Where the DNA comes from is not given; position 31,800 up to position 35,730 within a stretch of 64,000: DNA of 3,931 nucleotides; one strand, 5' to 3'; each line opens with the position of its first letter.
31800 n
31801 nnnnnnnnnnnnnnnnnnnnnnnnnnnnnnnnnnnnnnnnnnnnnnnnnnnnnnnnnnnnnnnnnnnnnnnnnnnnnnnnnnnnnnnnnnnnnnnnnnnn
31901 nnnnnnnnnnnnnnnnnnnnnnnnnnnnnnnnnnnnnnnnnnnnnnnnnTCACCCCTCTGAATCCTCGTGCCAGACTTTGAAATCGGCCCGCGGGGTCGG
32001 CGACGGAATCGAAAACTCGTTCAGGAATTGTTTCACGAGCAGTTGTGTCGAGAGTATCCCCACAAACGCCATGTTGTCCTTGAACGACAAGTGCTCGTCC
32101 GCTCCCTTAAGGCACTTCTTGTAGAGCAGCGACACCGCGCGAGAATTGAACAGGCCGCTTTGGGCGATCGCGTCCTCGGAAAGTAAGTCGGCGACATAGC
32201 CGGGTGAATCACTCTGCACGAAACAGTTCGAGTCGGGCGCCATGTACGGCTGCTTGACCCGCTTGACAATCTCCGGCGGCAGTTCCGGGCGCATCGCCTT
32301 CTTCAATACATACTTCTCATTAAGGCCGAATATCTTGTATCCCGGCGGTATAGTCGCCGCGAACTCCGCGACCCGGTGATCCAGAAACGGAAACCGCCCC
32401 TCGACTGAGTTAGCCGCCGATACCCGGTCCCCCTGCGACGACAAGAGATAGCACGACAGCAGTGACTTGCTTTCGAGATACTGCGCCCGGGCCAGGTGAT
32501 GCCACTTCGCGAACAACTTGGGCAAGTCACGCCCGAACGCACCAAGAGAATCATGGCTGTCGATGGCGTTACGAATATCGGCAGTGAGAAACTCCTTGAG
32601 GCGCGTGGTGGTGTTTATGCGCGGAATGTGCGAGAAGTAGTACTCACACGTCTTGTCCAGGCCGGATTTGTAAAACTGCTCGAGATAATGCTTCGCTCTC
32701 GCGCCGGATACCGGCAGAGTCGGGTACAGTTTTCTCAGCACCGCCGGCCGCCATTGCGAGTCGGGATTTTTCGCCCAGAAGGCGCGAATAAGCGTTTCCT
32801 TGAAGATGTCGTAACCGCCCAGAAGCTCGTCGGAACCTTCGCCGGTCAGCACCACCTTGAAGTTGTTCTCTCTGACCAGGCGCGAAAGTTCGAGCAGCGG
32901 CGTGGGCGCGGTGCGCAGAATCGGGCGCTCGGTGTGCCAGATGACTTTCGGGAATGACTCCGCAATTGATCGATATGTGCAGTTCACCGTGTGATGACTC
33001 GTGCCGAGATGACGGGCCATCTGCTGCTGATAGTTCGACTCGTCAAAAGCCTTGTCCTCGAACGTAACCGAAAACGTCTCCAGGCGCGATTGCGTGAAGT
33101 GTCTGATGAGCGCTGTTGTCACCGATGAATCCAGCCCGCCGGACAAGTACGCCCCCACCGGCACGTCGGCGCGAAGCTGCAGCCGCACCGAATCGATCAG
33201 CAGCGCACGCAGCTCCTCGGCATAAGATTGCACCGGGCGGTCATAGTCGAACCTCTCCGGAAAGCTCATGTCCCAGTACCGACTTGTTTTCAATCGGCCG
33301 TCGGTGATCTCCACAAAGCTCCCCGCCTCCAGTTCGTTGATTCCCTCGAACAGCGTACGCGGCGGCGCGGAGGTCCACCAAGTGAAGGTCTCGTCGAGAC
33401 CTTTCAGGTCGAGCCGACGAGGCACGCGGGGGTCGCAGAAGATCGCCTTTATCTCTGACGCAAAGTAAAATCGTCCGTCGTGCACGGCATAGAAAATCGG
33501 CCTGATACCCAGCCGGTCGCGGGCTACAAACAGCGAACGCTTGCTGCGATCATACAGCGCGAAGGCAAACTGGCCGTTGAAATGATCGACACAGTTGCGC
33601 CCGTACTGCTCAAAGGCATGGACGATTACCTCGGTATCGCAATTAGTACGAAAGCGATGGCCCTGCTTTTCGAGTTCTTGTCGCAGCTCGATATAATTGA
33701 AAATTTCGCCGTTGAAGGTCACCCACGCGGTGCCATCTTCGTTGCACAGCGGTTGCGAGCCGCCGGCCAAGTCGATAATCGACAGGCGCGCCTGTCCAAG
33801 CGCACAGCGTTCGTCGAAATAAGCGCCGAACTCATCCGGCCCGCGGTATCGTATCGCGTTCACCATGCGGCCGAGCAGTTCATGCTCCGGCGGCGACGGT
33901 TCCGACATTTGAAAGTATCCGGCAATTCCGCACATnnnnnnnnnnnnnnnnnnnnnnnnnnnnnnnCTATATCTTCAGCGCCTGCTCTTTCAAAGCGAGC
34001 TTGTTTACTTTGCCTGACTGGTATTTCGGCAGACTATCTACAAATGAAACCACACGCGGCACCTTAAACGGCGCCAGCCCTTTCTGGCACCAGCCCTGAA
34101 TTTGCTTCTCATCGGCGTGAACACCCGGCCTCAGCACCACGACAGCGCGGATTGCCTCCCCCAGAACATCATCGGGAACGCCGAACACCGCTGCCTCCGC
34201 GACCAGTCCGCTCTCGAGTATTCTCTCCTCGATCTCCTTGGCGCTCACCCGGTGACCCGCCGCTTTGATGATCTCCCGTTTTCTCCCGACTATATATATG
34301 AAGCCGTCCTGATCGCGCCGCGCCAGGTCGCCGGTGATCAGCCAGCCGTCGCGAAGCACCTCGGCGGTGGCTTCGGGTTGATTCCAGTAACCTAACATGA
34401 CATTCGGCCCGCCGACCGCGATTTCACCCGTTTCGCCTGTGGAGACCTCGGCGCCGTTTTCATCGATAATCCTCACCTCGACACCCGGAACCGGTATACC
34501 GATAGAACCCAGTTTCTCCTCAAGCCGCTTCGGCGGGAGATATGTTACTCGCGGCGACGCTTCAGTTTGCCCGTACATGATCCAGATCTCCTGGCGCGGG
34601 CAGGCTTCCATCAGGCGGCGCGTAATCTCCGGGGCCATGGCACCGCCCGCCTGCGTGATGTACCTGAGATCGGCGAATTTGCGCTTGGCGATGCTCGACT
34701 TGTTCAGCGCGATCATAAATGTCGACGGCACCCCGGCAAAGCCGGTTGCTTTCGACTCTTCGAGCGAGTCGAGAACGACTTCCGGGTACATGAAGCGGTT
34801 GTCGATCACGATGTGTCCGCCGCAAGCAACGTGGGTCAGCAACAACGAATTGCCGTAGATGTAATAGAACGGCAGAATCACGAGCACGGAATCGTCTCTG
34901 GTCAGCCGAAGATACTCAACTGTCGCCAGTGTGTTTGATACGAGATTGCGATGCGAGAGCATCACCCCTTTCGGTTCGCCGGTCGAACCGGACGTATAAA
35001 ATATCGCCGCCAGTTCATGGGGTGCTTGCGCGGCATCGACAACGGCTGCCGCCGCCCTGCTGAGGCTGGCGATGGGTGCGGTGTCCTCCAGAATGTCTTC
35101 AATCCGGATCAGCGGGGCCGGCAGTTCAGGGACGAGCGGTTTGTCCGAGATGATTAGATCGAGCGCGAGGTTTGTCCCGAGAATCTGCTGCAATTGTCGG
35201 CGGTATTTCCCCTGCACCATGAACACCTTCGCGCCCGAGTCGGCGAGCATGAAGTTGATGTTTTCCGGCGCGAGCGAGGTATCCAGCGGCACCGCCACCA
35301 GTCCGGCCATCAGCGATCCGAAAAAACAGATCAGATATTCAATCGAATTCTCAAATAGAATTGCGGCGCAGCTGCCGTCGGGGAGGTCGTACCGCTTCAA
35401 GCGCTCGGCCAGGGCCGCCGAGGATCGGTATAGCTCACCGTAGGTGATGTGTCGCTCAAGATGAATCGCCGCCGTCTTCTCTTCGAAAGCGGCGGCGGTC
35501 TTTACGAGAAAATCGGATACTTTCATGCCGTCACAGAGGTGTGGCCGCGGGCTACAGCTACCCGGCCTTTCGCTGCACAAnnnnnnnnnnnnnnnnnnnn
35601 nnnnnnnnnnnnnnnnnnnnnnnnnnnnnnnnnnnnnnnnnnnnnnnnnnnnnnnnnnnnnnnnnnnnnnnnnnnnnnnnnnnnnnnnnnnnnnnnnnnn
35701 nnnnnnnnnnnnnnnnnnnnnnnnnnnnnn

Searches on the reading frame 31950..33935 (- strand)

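Call 62: search_protein_families(library=pfam, proteins=[window:31950-33935:-], max_evalue=0.0001)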
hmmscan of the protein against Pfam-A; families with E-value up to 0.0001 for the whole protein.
window:31950-33935:- (661 aa): 4 families
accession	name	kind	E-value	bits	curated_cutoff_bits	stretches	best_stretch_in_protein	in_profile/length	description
PF00733.27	Asn_synthase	-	6.1e-92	309.4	21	1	241-615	1-338/354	Asparagine synthase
PF13537.11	GATase_7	-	6.5e-47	159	25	1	49-165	2-121/123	Glutamine amidotransferase domain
PF13522.11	GATase_6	-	2e-41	141.5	27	1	33-161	1-130/130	Glutamine amidotransferase domain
PF12481.13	DUF3700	-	9.2e-06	25.7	27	1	114-163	124-174/228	Aluminium induced protein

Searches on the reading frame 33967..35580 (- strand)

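Call 62: search_protein_families(library=pfam, proteins=[window:33967-35580:-], max_evalue=0.0001)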
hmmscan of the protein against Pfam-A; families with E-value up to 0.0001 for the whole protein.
window:33967-35580:- (537 aa): 2 families
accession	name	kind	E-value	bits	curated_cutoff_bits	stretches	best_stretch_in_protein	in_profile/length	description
PF00501.34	AMP-binding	-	1e-85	288.3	29.9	1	27-399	3-384/384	AMP-binding enzyme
PF13193.12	AMP-binding_C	-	1.3e-20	74.5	24.5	1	449-524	1-76/76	AMP-binding enzyme C-terminal domain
